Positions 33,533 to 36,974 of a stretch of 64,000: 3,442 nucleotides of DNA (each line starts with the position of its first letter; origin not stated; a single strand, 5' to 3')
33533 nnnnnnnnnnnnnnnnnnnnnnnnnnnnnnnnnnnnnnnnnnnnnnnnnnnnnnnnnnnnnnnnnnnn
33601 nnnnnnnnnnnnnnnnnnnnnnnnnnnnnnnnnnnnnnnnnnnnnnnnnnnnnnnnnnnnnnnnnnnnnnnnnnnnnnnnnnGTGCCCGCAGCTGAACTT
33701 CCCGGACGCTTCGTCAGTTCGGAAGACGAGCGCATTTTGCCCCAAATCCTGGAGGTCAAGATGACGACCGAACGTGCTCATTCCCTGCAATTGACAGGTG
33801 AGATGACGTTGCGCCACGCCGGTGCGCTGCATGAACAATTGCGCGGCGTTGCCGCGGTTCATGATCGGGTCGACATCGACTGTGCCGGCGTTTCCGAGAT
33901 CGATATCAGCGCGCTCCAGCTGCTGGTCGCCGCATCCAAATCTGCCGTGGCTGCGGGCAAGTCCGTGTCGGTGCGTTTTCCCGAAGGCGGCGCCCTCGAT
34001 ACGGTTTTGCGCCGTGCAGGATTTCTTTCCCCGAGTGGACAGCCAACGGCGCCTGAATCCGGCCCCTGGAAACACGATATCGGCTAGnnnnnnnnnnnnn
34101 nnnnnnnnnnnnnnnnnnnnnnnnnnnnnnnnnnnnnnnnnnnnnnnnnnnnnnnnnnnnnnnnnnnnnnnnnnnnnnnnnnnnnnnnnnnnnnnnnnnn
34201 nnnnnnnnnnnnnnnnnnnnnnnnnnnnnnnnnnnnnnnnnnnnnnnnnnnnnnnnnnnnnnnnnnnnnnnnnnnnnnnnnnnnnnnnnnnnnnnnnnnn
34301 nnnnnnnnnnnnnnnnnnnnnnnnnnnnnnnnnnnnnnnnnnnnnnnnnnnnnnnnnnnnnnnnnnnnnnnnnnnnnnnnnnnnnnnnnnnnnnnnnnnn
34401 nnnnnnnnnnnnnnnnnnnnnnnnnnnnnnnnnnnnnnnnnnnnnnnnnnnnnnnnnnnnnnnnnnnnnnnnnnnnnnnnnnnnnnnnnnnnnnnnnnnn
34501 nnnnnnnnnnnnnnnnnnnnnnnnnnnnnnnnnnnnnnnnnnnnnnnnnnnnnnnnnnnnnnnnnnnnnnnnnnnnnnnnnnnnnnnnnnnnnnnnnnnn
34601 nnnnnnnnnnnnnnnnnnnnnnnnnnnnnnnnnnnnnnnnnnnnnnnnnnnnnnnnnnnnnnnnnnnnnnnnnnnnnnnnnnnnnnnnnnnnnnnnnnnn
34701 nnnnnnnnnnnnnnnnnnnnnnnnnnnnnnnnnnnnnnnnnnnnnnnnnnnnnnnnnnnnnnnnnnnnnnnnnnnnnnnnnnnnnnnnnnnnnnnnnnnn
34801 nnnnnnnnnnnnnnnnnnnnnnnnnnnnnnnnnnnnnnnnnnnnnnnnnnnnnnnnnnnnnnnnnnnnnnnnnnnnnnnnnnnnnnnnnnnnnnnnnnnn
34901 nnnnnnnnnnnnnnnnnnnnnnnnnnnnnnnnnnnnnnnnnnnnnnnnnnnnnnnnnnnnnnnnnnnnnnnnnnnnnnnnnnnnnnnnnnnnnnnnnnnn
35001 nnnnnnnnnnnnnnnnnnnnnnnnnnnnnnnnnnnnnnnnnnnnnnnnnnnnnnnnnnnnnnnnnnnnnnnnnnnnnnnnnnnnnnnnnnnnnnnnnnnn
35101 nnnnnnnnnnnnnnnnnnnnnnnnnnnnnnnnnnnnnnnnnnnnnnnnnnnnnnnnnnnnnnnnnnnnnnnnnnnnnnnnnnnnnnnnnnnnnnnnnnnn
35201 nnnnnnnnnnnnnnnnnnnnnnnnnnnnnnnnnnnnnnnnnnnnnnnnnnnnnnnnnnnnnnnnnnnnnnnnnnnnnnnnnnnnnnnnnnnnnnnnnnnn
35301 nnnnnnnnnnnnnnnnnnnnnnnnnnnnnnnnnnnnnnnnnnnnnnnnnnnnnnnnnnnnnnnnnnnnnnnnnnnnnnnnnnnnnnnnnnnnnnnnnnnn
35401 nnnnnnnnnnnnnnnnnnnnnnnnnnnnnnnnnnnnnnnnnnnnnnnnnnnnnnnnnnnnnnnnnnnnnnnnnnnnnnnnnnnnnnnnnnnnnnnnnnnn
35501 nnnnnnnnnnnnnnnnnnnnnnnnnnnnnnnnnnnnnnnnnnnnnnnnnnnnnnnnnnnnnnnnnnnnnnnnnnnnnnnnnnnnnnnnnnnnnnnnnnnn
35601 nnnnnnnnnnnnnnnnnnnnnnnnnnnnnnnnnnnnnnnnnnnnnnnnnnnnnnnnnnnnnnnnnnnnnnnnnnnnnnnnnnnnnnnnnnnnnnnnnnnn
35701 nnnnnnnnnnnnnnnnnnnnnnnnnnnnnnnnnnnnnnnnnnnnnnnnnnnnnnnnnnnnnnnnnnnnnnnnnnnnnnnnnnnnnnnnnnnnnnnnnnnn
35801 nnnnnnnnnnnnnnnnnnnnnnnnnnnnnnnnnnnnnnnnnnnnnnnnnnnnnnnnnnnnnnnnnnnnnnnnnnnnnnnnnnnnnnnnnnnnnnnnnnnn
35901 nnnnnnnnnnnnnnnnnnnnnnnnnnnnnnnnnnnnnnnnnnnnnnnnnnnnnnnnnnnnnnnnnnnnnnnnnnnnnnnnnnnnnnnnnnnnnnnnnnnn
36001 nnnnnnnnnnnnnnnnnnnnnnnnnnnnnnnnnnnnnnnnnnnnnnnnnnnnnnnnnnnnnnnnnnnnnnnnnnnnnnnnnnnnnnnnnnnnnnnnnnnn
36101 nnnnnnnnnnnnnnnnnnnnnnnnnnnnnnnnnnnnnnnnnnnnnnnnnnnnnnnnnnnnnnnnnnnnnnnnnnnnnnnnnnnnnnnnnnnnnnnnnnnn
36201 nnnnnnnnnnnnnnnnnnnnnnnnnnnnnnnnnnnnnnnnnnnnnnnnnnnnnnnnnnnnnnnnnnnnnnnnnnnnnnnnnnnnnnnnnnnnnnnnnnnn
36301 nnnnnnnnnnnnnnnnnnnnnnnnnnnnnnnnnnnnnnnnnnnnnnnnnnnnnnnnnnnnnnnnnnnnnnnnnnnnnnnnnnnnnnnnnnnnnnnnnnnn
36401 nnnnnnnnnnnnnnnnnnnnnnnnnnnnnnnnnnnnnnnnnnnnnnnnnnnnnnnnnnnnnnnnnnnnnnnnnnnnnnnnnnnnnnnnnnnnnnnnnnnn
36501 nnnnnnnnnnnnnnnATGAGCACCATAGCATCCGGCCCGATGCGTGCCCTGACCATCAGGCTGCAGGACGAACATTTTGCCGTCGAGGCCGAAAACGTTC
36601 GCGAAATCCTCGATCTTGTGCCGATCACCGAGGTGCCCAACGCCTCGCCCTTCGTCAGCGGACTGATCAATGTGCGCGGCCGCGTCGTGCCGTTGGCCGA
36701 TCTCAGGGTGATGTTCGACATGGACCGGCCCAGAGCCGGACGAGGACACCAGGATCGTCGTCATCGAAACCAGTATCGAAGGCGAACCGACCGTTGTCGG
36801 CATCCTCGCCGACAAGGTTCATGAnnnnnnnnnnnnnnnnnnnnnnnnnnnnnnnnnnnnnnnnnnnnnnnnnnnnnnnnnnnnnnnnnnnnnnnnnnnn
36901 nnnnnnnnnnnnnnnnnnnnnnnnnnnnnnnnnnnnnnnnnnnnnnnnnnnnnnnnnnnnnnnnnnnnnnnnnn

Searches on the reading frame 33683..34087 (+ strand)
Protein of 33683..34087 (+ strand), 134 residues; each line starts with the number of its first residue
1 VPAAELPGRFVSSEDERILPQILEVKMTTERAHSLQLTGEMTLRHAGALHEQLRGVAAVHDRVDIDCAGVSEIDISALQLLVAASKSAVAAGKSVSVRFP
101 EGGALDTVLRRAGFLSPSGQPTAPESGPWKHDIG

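Call 77: search_protein_families(library=pfam, proteins=[window:33683-34087:+], max_evalue=0.001)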
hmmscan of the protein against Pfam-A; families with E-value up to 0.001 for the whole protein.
window:33683-34087:+ (134 aa): 2 families
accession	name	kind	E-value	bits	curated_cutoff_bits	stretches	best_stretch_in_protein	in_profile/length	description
PF13466.11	STAS_2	-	2e-16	60.4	29.2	1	35-113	1-78/80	STAS domain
PF01740.26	STAS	-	4.8e-06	26.7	22.6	1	31-100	9-80/106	STAS domain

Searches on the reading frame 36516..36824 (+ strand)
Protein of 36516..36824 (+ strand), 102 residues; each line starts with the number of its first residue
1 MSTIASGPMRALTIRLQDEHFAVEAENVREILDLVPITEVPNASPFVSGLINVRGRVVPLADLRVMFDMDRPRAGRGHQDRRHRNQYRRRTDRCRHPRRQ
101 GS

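Call 3: search_protein_families(library=pfam, proteins=[window:36516-36824:+], max_evalue=1)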
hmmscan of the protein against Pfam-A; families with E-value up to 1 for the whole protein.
window:36516-36824:+ (102 aa): 1 family
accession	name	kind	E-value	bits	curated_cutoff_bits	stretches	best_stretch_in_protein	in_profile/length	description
PF01584.24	CheW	-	3.2e-19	69.3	23.5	1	11-74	2-65/138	CheW-like domain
